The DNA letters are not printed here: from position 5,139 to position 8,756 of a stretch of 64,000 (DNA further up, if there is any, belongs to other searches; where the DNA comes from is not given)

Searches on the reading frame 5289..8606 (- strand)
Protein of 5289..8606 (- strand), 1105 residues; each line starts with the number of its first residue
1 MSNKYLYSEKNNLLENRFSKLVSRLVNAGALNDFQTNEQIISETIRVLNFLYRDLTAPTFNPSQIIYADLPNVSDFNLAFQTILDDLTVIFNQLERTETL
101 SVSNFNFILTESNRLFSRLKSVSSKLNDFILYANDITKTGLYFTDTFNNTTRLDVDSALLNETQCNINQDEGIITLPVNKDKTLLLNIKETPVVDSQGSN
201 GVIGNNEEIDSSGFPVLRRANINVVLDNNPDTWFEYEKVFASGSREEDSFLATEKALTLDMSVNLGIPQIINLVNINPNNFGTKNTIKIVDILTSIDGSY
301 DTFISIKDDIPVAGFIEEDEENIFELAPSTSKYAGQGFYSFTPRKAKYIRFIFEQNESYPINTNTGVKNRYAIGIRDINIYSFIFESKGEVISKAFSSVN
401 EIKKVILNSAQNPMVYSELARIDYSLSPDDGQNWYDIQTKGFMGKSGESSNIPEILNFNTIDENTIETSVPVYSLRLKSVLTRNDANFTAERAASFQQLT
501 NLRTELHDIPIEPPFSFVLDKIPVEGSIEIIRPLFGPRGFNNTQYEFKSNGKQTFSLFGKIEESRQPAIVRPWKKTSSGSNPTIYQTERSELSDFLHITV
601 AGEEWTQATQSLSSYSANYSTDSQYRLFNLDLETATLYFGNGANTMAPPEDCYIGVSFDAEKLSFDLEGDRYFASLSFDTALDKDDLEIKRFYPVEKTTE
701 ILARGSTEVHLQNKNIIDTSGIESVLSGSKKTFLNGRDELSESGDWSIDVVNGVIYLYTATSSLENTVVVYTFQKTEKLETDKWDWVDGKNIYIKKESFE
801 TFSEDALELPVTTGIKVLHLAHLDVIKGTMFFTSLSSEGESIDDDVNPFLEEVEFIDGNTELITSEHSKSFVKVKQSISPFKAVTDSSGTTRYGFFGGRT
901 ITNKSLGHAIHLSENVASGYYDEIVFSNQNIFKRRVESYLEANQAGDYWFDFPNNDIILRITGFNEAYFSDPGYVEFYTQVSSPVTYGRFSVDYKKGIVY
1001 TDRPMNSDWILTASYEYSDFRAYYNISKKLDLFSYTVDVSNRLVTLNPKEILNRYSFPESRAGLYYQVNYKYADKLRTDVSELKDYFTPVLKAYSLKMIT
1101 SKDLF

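Call 116: search_protein_families(library=pfam, proteins=[window:5289-8606:-], max_evalue=0.01)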
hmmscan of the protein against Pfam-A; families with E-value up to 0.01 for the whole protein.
window:5289-8606:- (1105 aa): 1 family
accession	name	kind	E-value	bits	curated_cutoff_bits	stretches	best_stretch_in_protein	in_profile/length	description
PF00754.31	F5_F8_type_C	-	0.00033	21.2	28.2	0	261-359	37-119/127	F5/8 type C domain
